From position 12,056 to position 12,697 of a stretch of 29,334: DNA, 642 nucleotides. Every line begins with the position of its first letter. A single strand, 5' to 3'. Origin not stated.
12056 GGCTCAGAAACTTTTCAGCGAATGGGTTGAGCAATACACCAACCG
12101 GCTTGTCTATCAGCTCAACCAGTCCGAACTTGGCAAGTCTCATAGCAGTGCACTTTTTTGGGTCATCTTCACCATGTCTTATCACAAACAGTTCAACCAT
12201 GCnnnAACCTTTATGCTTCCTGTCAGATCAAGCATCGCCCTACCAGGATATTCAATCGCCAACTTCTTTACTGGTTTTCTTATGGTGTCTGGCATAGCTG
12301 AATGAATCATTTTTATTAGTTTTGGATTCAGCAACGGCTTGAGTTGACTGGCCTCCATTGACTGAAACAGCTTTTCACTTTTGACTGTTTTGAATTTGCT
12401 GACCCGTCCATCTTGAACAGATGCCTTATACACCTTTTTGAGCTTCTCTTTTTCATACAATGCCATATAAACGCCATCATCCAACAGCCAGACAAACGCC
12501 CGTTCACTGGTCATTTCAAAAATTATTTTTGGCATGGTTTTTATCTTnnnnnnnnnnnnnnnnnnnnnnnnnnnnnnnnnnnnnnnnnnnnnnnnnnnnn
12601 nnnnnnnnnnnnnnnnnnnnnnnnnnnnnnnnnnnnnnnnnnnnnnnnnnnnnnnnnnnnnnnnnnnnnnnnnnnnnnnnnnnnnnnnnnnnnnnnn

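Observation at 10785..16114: Tight - strand cluster of a TIM-barrel protein, two tandem NTase-HEPN fusion paralogs, Tsr3, eL40 and a UbiA-like protein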

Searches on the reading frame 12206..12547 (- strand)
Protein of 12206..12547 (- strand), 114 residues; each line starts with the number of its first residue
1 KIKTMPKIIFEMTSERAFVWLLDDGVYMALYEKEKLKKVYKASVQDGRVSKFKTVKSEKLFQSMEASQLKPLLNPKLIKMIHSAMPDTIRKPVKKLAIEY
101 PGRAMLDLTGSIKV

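Call 71: search_protein_representatives(protein=window:12206-12547:-)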
Query: 114 residues. Proteins with E-value up to 0.001 (for the whole library): 9; up to 1e-10: 7; up to 1e-30: 3. The best 9 are listed.
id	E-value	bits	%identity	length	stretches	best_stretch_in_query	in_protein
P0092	1.1e-39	150.8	66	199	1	1-108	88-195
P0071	2.7e-35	136.7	58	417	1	1-113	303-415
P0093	7.7e-32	125.6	56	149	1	1-113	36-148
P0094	3.0e-16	75.6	38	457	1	1-109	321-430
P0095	2.4e-13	66.2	34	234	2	11-109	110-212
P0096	3.8e-13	65.6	35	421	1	1-110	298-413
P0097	2.1e-11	60.0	35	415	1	1-109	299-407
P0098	3.6e-10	56.0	25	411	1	2-112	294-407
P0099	3.3e-06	43.3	34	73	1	47-110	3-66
